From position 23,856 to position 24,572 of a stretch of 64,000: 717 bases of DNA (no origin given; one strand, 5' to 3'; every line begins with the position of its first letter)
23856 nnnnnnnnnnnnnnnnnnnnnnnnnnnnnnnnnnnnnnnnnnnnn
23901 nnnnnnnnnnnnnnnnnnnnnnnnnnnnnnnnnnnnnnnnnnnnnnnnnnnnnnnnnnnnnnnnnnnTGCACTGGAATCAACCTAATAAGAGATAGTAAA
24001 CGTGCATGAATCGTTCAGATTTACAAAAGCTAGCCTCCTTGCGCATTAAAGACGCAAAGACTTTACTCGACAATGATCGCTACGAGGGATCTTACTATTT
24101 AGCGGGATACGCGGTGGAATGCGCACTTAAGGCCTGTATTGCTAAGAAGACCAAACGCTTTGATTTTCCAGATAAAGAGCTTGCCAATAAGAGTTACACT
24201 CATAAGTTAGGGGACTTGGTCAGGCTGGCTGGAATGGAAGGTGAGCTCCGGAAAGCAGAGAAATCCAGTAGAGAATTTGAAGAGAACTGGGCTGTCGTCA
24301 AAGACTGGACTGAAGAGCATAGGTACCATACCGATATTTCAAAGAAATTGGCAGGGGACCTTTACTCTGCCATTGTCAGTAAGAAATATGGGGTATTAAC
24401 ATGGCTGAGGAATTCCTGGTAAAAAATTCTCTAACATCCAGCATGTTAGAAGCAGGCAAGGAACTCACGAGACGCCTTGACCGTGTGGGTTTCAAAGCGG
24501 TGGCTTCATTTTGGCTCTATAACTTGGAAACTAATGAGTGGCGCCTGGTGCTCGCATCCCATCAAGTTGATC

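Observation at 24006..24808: HEPN protein paired with an overlapping non-MNT partner: candidate new toxin-antitoxin or defence module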

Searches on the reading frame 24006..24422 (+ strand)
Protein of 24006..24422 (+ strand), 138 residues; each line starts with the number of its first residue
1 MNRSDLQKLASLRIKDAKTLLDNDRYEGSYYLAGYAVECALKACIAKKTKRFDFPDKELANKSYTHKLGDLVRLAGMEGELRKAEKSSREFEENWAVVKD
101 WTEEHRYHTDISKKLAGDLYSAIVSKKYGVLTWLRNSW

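Call 3: search_protein_families(library=pfam, proteins=[window:24006-24422:+], max_evalue=1)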
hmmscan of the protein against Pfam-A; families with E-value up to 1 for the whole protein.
window:24006-24422:+ (138 aa): 4 families
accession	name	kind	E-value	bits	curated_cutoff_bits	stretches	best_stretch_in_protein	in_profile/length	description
PF05168.19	HEPN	-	4.8e-07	30.4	22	1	10-109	8-91/117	HEPN domain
PF07827.16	KNTase_C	-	0.022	15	26.4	1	77-108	101-132/132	KNTase C-terminal domain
PF18728.6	HEPN_AbiV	-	0.085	13.4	27.1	1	14-46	17-49/155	AbiV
PF08533.16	Glyco_hydro_42C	-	0.09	13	21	1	1-38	18-54/58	Beta-galactosidase C-terminal domain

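Call 4: search_protein_families(library=padloc, proteins=[window:24006-24422:+], max_evalue=1)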
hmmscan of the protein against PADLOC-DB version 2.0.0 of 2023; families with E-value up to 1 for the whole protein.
window:24006-24422:+ (138 aa): 1 family
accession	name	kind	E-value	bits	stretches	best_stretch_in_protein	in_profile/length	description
PDLC04558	PDC-M28A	-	7.5e-11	40.7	1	11-110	10-107/138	-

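Call 6: search_protein_families(library=ncbifam, proteins=[window:24006-24422:+], max_evalue=1)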
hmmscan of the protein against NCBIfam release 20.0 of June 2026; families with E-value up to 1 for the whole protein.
window:24006-24422:+ (138 aa): 3 families
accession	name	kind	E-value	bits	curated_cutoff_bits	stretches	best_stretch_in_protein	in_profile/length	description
NF000181.1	ANT_4p_Ia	exception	0.00017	21.1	500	1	76-115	212-251/253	aminoglycoside O-nucleotidyltransferase ANT(4')-Ia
TIGR04498.1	AbiV_defense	subfamily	0.0083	16.5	27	1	14-58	14-58/143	AbiV family abortive infection protein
NF033061.1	ANT_4p_I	equivalog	0.012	15.2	350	1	71-111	209-248/253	ANT(4')-I family aminoglycoside nucleotidyltransferase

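Call 7: search_protein_families(library=phrogs, proteins=[window:24006-24422:+], max_evalue=1)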
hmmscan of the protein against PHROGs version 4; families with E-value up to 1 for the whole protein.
window:24006-24422:+ (138 aa): 1 family
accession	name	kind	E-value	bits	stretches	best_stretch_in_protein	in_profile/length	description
phrog_5737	-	unknown function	2.8e-41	141.8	1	1-138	1-138/138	-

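Call 8: search_solved_structures(query=window:24006-24422:+, max_evalue=10, show_alignments=2)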
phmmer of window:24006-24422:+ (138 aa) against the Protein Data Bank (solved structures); distinct sequences matched with E-value up to 10: 7.
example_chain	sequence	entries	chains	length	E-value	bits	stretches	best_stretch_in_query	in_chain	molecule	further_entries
1kan_A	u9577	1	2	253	0.0017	21.6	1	77-115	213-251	KANAMYCIN NUCLEOTIDYLTRANSFERASE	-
1kny_A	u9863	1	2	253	0.0018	21.6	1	77-115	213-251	KANAMYCIN NUCLEOTIDYLTRANSFERASE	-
6nlt_A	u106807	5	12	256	0.0019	21.5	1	77-115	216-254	Kanamycin nucleotidyltransferase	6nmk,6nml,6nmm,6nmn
6un8_A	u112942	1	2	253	0.0019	21.5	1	77-115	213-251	Aminoglycoside NucleotidylTransferase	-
6p01_A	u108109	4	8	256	0.0021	21.4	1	77-115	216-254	Kanamycin nucleotidyltransferase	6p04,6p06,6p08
8b3w_A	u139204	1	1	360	0.32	14.3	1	38-106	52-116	Variant surface glycoprotein 1954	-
2obb_A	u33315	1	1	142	0.82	13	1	90-120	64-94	Hypothetical protein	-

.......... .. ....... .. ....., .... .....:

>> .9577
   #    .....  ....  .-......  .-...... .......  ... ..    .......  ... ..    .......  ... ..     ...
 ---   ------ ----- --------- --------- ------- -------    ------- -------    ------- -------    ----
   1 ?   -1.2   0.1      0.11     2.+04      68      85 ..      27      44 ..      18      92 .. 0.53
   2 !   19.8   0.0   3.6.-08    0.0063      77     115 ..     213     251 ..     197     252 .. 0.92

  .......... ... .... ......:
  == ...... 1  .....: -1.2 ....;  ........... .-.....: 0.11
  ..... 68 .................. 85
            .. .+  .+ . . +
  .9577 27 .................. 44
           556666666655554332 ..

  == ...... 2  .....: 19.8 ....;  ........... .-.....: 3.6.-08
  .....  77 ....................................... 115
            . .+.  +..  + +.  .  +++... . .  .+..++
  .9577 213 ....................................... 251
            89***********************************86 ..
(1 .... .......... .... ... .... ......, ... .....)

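Call 22: find_homologous_proteins(query=window:24006-24422:+, max_evalue=0.001)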
Query window:24006-24422:+ (138 aa): 3890 proteins with E <= 0.001 among 3901 candidates; the best 120 are listed.
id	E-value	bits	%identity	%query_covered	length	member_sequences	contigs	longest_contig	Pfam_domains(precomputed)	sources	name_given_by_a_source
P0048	4.1e-83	294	98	100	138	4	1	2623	PF05168.20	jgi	jgi:HEPN domain-containing protein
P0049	2.5e-71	256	86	100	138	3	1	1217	PF05168.20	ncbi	-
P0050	2.6e-69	249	84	100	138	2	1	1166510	PF05168.20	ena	-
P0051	1.8e-56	208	70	100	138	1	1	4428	PF05168.20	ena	-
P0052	1.6e-54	202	67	100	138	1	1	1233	PF05168.20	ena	-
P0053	1.8e-52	195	65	100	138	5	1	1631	PF05168.20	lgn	-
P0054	2.1e-51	191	87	74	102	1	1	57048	-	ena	-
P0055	3.0e-51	191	63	100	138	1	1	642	PF05168.20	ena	-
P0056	3.3e-51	191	62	100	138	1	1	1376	-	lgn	-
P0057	4.7e-51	190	62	100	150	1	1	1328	PF05168.20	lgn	-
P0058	1.6e-50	189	62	100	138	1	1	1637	PF05168.20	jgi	jgi:HEPN domain-containing protein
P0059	3.5e-50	187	65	100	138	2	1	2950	-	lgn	-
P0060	1.9e-49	185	63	100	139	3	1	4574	PF05168.20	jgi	jgi:HEPN domain-containing protein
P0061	3.4e-49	184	65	100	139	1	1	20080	PF05168.20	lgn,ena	-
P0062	1.8e-48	182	62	100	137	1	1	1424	PF05168.20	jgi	jgi:HEPN domain-containing protein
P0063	3.9e-48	181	57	100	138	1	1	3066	PF05168.20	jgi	jgi:HEPN domain-containing protein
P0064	1.0e-47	179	63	100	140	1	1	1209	PF05168.20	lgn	-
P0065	1.4e-47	179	62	100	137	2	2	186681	PF05168.20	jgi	jgi:HEPN domain-containing protein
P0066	1.6e-47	179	62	100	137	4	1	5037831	PF05168.20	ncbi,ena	-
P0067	2.0e-47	179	60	100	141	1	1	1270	PF05168.20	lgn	-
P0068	2.3e-47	178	61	100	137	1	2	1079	PF05168.20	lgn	-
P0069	4.0e-47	178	59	100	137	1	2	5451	PF05168.20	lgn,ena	-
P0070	4.5e-47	177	59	100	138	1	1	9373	PF05168.20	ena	-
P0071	4.6e-47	177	59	100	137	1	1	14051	PF05168.20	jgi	jgi:HEPN domain-containing protein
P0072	6.0e-47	177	62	100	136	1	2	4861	PF05168.20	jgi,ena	-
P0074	6.6e-47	177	61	100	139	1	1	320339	PF05168.20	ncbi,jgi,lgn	ncbi:MAG TPA: HEPN domain-containing protein [Pyrinomonadaceae bacterium]|jgi:HEPN domain-containing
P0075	8.8e-47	176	57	100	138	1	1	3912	PF05168.20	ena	-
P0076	1.5e-46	176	59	100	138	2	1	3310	PF05168.20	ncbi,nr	ncbi:MAG: HEPN domain-containing protein [Armatimonadetes bacterium]|nr:HEPN domain-containing prote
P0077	1.6e-46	176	55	100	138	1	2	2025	PF05168.20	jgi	jgi:HEPN domain-containing protein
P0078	1.9e-46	175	60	100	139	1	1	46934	PF05168.20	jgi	jgi:HEPN domain-containing protein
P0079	2.0e-46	175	60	100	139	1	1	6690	PF05168.20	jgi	jgi:HEPN domain-containing protein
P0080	2.4e-46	175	57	100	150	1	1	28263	PF05168.20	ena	-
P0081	2.4e-46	175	57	100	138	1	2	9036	PF05168.20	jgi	jgi:hypothetical protein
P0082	2.5e-46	175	58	100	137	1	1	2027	PF05168.20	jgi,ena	-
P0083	2.8e-46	175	62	100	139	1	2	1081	PF05168.20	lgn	-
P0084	3.1e-46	175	62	100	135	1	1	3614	PF05168.20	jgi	jgi:HEPN domain-containing protein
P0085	3.2e-46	175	57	100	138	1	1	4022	PF05168.20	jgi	jgi:HEPN domain-containing protein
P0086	4.1e-46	174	62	100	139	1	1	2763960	PF05168.20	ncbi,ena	-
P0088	4.9e-46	174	58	100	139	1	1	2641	PF05168.20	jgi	jgi:HEPN domain-containing protein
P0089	5.1e-46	174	59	100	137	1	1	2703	PF05168.20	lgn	-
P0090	5.7e-46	174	60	100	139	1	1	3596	PF05168.20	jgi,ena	-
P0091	9.6e-46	173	56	100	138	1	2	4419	PF05168.20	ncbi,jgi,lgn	-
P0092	9.9e-46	173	59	100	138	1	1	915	PF05168.20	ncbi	-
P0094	1.2e-45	173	60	100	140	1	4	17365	PF05168.20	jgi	jgi:HEPN domain-containing protein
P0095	1.5e-45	173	60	100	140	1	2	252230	PF05168.20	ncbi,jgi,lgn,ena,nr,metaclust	ncbi:MAG: DNA-binding protein [Acidobacteria bacterium 13_1_20CM_3_53_8]|nr:MAG: DNA-binding protein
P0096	1.5e-45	172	59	100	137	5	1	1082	PF05168.20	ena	-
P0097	2.1e-45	172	58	100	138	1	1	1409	PF05168.20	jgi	jgi:HEPN domain-containing protein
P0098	2.1e-45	172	56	100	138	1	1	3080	PF05168.20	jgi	jgi:HEPN domain-containing protein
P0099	2.3e-45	172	56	100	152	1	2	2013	PF05168.20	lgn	-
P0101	2.4e-45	172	57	100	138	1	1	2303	PF05168.20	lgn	-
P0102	2.6e-45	172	57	100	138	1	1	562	PF05168.20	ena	-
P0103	2.8e-45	172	58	100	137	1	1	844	PF05168.20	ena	-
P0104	2.8e-45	172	58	100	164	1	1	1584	PF05168.20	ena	-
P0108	5.0e-45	171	59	100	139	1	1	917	PF05168.20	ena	-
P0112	5.8e-45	171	60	100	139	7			PF05168.20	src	-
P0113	7.4e-45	170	57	100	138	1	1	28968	PF05168.20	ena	-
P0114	9.1e-45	170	52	100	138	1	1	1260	PF05168.20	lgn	-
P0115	9.6e-45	170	56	100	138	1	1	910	PF05168.20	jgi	jgi:hypothetical protein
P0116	9.6e-45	170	61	100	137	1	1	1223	PF05168.20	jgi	jgi:hypothetical protein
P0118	1.0e-44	170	61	100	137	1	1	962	PF05168.20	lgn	-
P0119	1.0e-44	170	57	100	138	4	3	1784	PF05168.20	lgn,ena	-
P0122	1.8e-44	169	61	96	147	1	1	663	PF05168.20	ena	-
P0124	1.9e-44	169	57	100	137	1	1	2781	PF05168.20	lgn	-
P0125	2.5e-44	168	58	100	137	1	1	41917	PF05168.20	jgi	jgi:HEPN domain-containing protein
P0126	2.7e-44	168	56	100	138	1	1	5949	PF05168.20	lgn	-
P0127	2.8e-44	168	55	100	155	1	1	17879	PF05168.20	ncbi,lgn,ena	-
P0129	3.8e-44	168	58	100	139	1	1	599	PF05168.20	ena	-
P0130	4.6e-44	168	52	100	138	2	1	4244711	PF05168.20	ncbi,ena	-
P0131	4.6e-44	168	59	100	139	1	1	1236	PF05168.20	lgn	-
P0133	5.4e-44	167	57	100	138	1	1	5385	PF05168.20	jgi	jgi:HEPN domain-containing protein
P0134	6.8e-44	167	54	100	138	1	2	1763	PF05168.20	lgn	-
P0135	8.0e-44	167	58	100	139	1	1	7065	PF05168.20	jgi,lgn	jgi:HEPN domain-containing protein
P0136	8.4e-44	167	57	100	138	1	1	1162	PF05168.20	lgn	-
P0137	9.3e-44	167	53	100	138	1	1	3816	PF05168.20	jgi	-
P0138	9.5e-44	167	57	100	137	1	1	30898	PF05168.20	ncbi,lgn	ncbi:MAG: HEPN domain-containing protein [Pyrinomonadaceae bacterium]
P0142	1.3e-43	166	51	100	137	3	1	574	PF05168.20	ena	-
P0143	1.3e-43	166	55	100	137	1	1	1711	PF05168.20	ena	-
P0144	1.4e-43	166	57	100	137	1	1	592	PF05168.20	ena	-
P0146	1.6e-43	166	56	100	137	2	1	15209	PF05168.20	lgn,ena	-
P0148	1.8e-43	166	57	100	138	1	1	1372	PF05168.20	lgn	-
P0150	1.8e-43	166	55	100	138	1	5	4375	PF05168.20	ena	-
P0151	2.0e-43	166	57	100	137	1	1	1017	PF05168.20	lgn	-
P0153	2.1e-43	166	54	100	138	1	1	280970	PF05168.20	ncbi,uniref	ncbi:HEPN domain-containing protein [Ferrimonas sp.]|uniref:HEPN domain-containing protein n=1 Tax=F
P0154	2.1e-43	166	59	100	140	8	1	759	PF05168.20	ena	-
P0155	2.2e-43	165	59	100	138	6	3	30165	PF05168.20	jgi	jgi:HEPN domain-containing protein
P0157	2.2e-43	165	57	100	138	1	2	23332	PF05168.20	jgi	-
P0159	2.5e-43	165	57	100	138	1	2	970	PF05168.20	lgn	-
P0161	2.6e-43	165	58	100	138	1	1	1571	PF05168.20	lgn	-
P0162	2.8e-43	165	55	100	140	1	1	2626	PF05168.20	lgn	-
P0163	2.8e-43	165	55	100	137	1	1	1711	PF05168.20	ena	-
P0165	3.8e-43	165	60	100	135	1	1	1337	PF05168.20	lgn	-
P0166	3.8e-43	165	57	100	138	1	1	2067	PF05168.20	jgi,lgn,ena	-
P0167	3.9e-43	165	60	100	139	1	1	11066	PF05168.20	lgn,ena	-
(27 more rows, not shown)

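Call 26: find_related_loci(query=A2, collection=genome_contigs, flank=6000)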
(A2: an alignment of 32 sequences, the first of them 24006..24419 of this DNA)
Query A2 (138 aa) in genome_contigs; peptide patterns used: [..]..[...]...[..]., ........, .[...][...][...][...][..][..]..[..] (x = any residue, [..] = any of these).
599 stretches matched a pattern (row limit reached: there are more); 572 encode a relative of the query (tblastn E <= 1e-3); the best 80 are kept; 80 distinct loci.
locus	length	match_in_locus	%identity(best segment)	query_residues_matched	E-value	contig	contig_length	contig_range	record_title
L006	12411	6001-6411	62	1-138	9e-53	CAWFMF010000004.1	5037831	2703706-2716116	MAG: uncultured Acidobacteriota bacterium isolate MFD04212.bin.1.294 genome assembly, contig: contig_41, whole genome sh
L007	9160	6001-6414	57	1-138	1e-52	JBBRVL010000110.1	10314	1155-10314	MAG: Chloroflexia bacterium isolate La3_metabat2.148 La3_metabat2.148_K_1857303_L_10314_cov_8.0000, whole genome shotgun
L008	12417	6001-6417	61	1-138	3e-52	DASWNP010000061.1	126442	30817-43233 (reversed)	MAG TPA_asm: Pyrinomonadaceae bacterium isolate SMAG_U3417 k141_123852, whole genome shotgun sequence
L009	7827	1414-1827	58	1-138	3e-51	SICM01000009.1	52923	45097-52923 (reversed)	MAG: Candidatus Latescibacterota bacterium isolate Baikal-deep-G205 BACOMB-C2443, whole genome shotgun sequence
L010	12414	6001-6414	56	1-138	3e-51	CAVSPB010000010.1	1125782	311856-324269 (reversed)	MAG: uncultured Gammaproteobacteria bacterium isolate MFD01561.bin.2.108 genome assembly, contig: contig_5046, whole gen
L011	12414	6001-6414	54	1-138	9e-51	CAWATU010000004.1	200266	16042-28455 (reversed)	MAG: uncultured Acidobacteriota bacterium isolate MFD04212.bin.1.138 genome assembly, contig: contig_3586, whole genome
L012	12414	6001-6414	54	1-138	9e-51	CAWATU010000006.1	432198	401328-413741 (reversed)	MAG: uncultured Acidobacteriota bacterium isolate MFD04212.bin.1.138 genome assembly, contig: contig_42308, whole genome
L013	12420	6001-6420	60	1-138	1e-50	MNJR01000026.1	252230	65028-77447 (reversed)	MAG: Acidobacteria bacterium 13_1_20CM_3_53_8 13_1_20cm_3_scaffold_2, whole genome shotgun sequence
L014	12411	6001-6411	59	1-138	1e-50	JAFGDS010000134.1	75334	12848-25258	MAG: Pirellulales bacterium isolate Zod_Metabat.1184 k87_13365974, whole genome shotgun sequence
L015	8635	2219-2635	55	1-138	4e-50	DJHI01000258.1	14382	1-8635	MAG TPA_asm: Armatimonadetes bacterium UBA5829 UBA5829_contig_1040, whole genome shotgun sequence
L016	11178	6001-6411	58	1-138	6e-50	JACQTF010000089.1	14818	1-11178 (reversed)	MAG: Acidobacteria bacterium isolate NC_groundwater_1404_Ag_S-0.65um_61_43 S_p65_S5_coassembly_k141_2315938, whole genom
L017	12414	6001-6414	56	1-138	1e-49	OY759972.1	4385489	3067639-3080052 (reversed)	MAG: Chloroflexota bacterium isolate 55c93f92-7b64-48b2-973a-1fcfb2e6d712 genome assembly, chromosome: 1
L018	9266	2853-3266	58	1-138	7e-50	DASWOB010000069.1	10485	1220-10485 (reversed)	MAG TPA_asm: Thermoanaerobaculia bacterium isolate SMAG_U3429 k141_315377, whole genome shotgun sequence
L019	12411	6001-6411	57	1-138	2e-49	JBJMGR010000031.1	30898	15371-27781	MAG: Pyrinomonadaceae bacterium isolate H3_18_all_fractions_metab_conc_6_64_56 k255_404807, whole genome shotgun sequenc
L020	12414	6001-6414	54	1-138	2e-49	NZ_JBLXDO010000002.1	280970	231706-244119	MAG: Ferrimonas sp. isolate ES20-10 S20maxbin_out.026RE.5K@2, whole genome shotgun sequence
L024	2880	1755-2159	55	1-135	2e-48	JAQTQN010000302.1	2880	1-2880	MAG: Methylobacter sp. isolate STB_140 NODE_145352_length_2880_cov_3.713767_Sandtown_B, whole genome shotgun sequence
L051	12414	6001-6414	54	1-138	7e-45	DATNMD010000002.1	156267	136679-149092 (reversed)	MAG TPA_asm: Candidatus Acidoferrum sp. isolate SMAG_U11470 k141_574733, whole genome shotgun sequence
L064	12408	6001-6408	51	1-136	2e-43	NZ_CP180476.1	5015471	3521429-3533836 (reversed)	Methylomonas sp. TEB chromosome, complete genome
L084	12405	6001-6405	49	1-138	2e-41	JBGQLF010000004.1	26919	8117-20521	MAG: Gemmataceae bacterium isolate OBJ2_061818_050_44 k141_453674_length_26919_cov_9.0000, whole genome shotgun sequence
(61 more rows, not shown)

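Call 31: search_solved_structures(query=A2, max_evalue=1, show_alignments=2)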
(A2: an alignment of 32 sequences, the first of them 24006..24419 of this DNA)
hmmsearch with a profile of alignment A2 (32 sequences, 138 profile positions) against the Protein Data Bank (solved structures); distinct sequences matched with E-value up to 1: 2.
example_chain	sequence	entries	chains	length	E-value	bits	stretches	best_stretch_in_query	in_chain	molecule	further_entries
3e2c_A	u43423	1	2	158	0.99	12.6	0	60-136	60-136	Bacterioferritin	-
8w8z_A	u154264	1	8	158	0.99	12.6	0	51-136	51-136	Bacterioferritin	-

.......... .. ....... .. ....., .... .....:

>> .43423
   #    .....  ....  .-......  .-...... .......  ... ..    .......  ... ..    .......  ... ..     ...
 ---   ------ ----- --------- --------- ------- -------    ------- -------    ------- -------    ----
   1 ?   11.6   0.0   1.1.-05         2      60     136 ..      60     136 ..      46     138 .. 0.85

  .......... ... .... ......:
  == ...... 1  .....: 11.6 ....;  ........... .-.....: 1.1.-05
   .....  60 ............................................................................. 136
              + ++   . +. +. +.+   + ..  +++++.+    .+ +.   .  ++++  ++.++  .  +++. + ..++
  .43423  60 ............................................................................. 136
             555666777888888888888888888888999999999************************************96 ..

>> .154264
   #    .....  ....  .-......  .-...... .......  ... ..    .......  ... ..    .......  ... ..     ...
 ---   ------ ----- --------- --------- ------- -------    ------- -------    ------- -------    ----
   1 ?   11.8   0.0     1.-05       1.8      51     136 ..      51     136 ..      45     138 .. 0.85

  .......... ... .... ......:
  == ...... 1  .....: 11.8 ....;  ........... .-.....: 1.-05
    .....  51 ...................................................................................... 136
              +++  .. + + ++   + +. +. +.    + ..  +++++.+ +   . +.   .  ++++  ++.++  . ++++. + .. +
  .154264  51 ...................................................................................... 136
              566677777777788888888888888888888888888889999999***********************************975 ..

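Call 37: search_dna_similar(query=window:24006-24419:+, collection=phages, mode=protein, max_rows=25)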
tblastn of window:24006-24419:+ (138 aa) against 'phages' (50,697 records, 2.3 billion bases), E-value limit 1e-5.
Records with a match: 1; places in all: 1; records where one place covers at least 80% of the query: 1.
Best place of each record, by identity: <60% 1.
By first word of the organism name: Klebsiella 1.
By host as written in the record: Klebsiella pneumoniae 1.
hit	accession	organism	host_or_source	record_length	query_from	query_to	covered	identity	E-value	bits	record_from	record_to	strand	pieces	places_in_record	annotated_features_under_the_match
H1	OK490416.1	Klebsiella phage Kp4864-1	Klebsiella pneumoniae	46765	1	138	100%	47.1%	4e-37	139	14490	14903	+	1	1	record has no annotation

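Call 38: search_dna_similar(query=window:24006-24419:+, collection=plasmids, mode=protein, max_rows=25)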
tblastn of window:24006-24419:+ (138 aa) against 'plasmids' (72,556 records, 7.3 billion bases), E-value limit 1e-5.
Records with a match: 2; places in all: 2; records where one place covers at least 80% of the query: 2.
Best place of each record, by identity: <60% 2.
By first word of the organism name: Acinetobacter 1; Deinococcus 1.
By predicted mobility (MOB-suite, as given by PLSDB): non-mobilizable 2.
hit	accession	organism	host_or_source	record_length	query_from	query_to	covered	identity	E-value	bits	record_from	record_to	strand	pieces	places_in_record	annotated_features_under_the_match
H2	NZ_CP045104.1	Acinetobacter johnsonii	cell culture,urban river water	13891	1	138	100%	39.9%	7e-33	128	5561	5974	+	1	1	HEPN domain-containing protein | hypothetical protein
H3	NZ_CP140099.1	Deinococcus sp. AB2017081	pure culture,soil near an iron factory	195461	5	138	97%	40.3%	5e-26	108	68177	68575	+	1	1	hypothetical protein | DUF3800 domain-containing protein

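Call 39: get_annotated_region(hit=H2, flank=5000)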
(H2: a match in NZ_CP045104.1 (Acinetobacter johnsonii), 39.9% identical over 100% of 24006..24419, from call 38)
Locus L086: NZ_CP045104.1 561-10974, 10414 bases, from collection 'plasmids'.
description: Acinetobacter johnsonii strain AJ413 plasmid pAJ4131, complete sequence
organism: Acinetobacter johnsonii (NCBI taxid 40214)
taxonomy: Bacteria; Pseudomonadota; Gammaproteobacteria; Moraxellales; Moraxellaceae; Acinetobacter; Acinetobacter johnsonii
host: -; source: cell culture,urban river water; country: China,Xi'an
typing (MOB-suite, as given by PLSDB): non-mobilizable; replicon rep_cluster_1364
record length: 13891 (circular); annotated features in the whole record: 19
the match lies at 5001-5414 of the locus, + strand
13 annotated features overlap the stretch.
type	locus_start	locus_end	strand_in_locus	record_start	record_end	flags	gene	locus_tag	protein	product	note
CDS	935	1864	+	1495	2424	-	repM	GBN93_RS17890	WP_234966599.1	replication initiation protein RepM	GO:0006270 - DNA replication initiation [Evidence IEA]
CDS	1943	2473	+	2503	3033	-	-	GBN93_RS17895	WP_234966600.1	plasmid replication DNA-binding protein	-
CDS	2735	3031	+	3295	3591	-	-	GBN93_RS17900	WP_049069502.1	hypothetical protein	-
CDS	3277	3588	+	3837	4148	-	-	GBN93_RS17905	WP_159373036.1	BrnT family toxin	-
CDS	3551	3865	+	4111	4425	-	-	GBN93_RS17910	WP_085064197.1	BrnA antitoxin family protein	-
CDS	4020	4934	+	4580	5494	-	-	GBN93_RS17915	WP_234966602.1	DUF6236 family protein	-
CDS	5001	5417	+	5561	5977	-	-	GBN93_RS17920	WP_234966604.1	HEPN domain-containing protein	-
CDS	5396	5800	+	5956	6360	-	-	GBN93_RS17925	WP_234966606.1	hypothetical protein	-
CDS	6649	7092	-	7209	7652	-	-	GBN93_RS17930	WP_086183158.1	N-acetyltransferase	-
CDS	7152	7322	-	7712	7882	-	-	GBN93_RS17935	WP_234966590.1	hypothetical protein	-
CDS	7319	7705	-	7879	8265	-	-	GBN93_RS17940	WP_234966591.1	hypothetical protein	-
CDS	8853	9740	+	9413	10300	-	repM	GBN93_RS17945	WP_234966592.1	replication initiation protein RepM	GO:0006270 - DNA replication initiation [Evidence IEA]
CDS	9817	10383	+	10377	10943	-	-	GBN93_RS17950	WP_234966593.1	plasmid replication DNA-binding protein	-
